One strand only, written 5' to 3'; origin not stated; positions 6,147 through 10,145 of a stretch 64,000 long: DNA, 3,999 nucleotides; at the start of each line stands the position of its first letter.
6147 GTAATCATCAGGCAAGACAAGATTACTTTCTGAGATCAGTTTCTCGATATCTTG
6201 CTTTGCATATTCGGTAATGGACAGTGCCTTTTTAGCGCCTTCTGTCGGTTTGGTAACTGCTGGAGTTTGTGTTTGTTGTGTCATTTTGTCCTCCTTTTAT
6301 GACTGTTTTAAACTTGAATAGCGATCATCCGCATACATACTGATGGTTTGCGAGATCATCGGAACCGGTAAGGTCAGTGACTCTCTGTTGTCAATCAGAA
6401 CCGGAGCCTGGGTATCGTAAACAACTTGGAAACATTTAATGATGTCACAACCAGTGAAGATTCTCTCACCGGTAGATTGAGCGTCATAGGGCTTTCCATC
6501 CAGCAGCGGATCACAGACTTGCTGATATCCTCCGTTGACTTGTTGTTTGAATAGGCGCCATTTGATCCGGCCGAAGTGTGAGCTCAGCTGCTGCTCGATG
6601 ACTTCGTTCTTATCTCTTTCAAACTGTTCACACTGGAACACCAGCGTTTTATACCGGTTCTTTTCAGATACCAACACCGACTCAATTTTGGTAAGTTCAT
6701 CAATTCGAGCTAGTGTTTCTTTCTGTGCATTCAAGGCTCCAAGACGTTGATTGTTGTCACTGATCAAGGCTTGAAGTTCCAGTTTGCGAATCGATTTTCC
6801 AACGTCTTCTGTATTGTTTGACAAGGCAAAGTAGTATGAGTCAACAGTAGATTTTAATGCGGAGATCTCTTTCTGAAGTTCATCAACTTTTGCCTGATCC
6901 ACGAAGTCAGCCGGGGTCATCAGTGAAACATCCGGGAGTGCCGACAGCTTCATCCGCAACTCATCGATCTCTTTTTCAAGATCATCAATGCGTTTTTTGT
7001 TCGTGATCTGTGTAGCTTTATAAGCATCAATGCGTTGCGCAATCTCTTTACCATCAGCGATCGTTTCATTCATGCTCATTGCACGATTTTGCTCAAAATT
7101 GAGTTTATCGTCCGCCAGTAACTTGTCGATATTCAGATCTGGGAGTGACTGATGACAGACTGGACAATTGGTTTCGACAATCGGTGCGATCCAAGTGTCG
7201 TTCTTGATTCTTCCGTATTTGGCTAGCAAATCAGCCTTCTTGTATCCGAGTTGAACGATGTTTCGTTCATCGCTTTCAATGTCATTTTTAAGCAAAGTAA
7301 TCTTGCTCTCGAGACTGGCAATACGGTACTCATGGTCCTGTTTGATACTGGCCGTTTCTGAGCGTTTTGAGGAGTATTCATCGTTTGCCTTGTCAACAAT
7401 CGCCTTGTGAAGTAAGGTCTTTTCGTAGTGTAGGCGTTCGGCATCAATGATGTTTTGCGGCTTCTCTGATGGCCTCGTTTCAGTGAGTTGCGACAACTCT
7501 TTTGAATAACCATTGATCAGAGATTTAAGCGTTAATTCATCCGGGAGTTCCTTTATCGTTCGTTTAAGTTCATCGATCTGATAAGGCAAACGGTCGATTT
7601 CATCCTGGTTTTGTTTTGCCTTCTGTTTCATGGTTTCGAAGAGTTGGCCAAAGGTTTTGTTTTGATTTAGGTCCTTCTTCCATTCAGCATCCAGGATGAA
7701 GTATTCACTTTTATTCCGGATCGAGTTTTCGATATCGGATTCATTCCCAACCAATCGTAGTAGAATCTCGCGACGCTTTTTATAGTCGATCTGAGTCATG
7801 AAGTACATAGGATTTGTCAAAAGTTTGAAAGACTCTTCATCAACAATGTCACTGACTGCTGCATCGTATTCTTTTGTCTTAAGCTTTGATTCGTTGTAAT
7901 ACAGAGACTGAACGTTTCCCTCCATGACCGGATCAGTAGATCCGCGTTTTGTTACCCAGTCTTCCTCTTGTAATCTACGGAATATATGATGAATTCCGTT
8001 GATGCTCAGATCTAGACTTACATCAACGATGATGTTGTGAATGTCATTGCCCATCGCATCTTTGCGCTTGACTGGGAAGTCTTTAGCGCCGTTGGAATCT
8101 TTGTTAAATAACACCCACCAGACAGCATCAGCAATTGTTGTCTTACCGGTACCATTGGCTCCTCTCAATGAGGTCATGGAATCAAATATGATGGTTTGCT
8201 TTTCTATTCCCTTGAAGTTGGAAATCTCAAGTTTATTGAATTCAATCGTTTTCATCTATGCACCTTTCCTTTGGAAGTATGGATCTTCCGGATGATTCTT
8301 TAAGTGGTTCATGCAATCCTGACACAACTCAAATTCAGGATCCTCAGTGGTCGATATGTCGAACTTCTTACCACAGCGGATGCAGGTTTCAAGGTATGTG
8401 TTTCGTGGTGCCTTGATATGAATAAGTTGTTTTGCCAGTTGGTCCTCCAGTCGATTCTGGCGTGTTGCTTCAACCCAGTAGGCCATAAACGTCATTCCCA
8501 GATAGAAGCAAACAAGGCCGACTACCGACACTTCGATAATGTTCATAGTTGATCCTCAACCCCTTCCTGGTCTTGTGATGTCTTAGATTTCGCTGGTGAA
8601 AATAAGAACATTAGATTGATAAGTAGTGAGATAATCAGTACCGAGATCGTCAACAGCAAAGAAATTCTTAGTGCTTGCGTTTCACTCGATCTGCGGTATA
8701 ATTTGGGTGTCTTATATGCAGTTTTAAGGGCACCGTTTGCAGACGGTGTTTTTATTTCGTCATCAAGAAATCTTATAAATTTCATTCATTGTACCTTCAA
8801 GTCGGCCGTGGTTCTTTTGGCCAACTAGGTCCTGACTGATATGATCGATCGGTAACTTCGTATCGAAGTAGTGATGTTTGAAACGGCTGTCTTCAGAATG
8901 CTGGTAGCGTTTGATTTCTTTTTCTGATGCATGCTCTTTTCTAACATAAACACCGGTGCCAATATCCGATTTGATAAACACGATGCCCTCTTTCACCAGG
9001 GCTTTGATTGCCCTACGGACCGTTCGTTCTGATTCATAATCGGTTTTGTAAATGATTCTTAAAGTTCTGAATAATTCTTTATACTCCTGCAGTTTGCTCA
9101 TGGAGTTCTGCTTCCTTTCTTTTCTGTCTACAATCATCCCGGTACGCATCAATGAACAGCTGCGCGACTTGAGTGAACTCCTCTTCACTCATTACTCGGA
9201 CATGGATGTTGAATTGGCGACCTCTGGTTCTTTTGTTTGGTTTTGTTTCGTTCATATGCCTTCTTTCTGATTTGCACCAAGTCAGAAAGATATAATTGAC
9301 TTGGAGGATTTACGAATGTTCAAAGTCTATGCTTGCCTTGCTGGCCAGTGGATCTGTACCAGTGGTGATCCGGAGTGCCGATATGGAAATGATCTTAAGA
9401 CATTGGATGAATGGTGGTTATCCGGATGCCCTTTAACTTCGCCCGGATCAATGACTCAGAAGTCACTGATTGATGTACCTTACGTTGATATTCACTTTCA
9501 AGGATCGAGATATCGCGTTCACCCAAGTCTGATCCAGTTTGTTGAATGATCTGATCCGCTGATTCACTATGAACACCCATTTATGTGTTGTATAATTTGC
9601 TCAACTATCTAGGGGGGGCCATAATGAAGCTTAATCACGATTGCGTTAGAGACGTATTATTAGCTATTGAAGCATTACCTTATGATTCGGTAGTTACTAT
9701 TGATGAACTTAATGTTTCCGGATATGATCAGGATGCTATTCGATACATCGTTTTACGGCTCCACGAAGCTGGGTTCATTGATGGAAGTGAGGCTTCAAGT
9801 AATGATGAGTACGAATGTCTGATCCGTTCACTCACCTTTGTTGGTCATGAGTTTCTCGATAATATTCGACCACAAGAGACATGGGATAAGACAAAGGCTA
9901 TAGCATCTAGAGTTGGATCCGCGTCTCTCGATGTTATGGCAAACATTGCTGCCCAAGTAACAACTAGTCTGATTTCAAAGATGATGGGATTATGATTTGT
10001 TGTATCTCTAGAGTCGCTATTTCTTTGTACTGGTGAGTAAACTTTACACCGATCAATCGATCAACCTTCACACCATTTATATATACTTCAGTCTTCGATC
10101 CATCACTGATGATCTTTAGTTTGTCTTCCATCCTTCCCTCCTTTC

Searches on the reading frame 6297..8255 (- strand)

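Call 46: search_protein_families(library=ncbifam, proteins=[window:6297-8255:-], max_evalue=0.1)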
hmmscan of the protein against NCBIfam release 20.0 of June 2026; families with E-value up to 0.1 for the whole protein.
window:6297-8255:- (652 aa): 4 families
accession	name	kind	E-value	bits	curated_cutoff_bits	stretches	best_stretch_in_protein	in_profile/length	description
NF045487.1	ASRP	equivalog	1.6e-09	36.9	300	1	16-565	4-492/593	archaea-specific SMC-related protein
NF041034.1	Rad50_Sulf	equivalog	6.4e-06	24.3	1000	1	6-65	3-63/872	DNA double-strand break repair ATPase Rad50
TIGR00611.2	recf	equivalog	1.3e-05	24.5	172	1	7-58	2-54/339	DNA replication/repair protein RecF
NF047739.1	antiphage_MADS3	equivalog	0.0092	15.2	420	1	8-45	4-41/427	methylation-associated defense system AAA family ATPase MAD3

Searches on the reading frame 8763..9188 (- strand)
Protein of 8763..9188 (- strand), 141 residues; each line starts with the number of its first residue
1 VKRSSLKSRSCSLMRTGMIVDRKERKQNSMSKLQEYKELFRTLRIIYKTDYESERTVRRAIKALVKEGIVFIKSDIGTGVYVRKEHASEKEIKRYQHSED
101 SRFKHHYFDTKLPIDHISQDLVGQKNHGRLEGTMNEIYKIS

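Call 46: search_protein_families(library=ncbifam, proteins=[window:8763-9188:-], max_evalue=0.1)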
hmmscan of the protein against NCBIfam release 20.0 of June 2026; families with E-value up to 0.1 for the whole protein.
window:8763-9188:- (141 aa): 4 families
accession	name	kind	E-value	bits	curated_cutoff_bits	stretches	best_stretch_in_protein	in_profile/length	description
TIGR02325.1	C_P_lyase_phnF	equivalog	0.00042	19.9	156.8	1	55-103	47-87/238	phosphonate metabolism transcriptional regulator PhnF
TIGR02018.2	his_ut_repres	equivalog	0.0015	17.9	220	1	53-102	36-85/226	histidine utilization transcriptional repressor HutC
NF007741.0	PRK10421.1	equivalog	0.042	13.2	311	1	53-91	44-82/262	transcriptional regulator LldR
NF052286.1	ecto_TF_EhuR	exception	0.073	11.6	480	1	54-91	49-84/458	MocR-like ectoine utilization transcription factor EhuR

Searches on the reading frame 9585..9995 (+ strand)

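Call 46: search_protein_families(library=ncbifam, proteins=[window:9585-9995:+], max_evalue=0.1)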
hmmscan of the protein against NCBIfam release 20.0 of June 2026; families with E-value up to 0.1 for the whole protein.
window:9585-9995:+ (136 aa): 2 families
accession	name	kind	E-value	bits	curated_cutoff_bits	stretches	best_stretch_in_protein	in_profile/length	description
NF041282.1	TnpC_regulator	equivalog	0.035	14.2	100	0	35-92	26-85/105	Tn3 family transposase post-transcriptional regulator TnpC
NF008122.0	PRK10870.1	equivalog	0.07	12.8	157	1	55-98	91-132/176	transcriptional repressor MprA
